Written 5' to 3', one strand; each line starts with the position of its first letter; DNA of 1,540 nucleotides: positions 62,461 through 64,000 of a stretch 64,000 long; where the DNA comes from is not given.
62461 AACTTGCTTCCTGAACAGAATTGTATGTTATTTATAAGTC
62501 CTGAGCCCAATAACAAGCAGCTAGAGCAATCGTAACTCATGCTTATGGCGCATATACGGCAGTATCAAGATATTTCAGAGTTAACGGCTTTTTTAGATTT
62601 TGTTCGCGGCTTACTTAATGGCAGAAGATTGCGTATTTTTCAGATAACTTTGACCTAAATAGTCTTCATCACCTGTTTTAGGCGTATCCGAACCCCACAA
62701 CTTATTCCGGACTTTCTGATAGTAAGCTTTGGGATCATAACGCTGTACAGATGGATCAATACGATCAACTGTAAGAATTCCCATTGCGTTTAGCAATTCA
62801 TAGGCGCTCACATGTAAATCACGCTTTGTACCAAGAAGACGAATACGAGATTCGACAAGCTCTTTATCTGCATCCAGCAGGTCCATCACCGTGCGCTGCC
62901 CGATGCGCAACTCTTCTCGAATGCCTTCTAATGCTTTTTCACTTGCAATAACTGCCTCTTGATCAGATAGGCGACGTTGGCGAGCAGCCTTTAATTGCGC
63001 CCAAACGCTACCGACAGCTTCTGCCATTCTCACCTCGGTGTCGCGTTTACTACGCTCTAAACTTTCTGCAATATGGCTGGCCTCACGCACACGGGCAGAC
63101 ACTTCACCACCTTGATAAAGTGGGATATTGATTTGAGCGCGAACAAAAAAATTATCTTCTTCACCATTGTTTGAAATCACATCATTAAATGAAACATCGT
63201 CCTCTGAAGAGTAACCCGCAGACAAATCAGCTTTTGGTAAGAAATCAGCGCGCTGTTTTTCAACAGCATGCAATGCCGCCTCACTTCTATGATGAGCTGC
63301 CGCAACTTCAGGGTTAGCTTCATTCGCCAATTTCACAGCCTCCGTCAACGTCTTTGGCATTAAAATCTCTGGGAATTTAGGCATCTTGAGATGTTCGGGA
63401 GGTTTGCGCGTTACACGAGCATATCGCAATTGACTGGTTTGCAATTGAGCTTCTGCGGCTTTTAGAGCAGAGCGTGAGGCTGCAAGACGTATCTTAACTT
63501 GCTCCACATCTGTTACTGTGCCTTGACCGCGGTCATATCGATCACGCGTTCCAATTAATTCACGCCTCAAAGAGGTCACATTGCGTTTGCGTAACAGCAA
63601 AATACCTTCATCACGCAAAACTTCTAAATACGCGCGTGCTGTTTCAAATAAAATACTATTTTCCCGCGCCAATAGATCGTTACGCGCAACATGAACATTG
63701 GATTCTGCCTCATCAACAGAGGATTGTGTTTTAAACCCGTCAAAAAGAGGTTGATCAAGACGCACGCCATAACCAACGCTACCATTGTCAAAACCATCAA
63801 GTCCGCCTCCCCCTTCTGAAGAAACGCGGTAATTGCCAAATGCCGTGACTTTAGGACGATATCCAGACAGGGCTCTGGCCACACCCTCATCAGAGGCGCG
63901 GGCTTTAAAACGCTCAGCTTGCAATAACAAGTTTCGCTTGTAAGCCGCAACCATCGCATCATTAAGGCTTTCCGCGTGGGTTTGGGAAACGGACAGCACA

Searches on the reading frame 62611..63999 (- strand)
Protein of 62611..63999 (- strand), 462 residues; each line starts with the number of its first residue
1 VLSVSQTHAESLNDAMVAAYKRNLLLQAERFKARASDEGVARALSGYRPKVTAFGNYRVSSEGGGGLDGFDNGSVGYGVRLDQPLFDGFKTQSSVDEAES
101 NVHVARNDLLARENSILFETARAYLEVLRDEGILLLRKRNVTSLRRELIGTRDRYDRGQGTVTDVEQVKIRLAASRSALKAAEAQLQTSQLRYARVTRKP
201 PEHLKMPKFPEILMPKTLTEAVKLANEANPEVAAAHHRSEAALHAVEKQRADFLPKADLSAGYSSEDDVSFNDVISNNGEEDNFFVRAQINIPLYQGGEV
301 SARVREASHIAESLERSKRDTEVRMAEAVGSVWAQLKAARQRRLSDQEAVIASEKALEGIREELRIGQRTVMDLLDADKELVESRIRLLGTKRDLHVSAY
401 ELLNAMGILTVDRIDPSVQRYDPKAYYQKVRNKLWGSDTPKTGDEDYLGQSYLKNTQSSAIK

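Call 3: search_protein_families(library=pfam, proteins=[window:62611-63999:-], max_evalue=0.1)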
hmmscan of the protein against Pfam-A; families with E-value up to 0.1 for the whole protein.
window:62611-63999:- (462 aa): 1 family
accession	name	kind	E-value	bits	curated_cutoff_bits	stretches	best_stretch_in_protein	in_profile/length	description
PF02321.23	OEP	-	1e-61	208.5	22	2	12-197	1-186/187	Outer membrane efflux protein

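Call 4: search_protein_families(library=ncbifam, proteins=[window:62611-63999:-], max_evalue=0.1)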
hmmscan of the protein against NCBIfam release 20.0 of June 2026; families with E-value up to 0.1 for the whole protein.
window:62611-63999:- (462 aa): 5 families
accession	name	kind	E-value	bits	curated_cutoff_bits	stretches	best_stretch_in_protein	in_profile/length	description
TIGR01844.1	type_I_sec_TolC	subfamily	9e-82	275.3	225.15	1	8-412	1-403/414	TolC family outer membrane protein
NF007002.0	PRK09465.1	equivalog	1.2e-33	116.4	495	2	113-412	125-429/460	outer membrane channel protein TolC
TIGR01845.1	outer_NodT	subfamily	5.7e-19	68.3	210.05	1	90-407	141-458/460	efflux transporter outer membrane subunit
NF052390.1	efflux_OMP_AbuO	equivalog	1.1e-15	57.3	700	2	214-411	241-435/447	multidrug efflux outer membrane protein AbuO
NF004562.0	PRK05901.1-4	equivalog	0.0032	16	779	1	314-389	258-329/571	RNA polymerase sigma factor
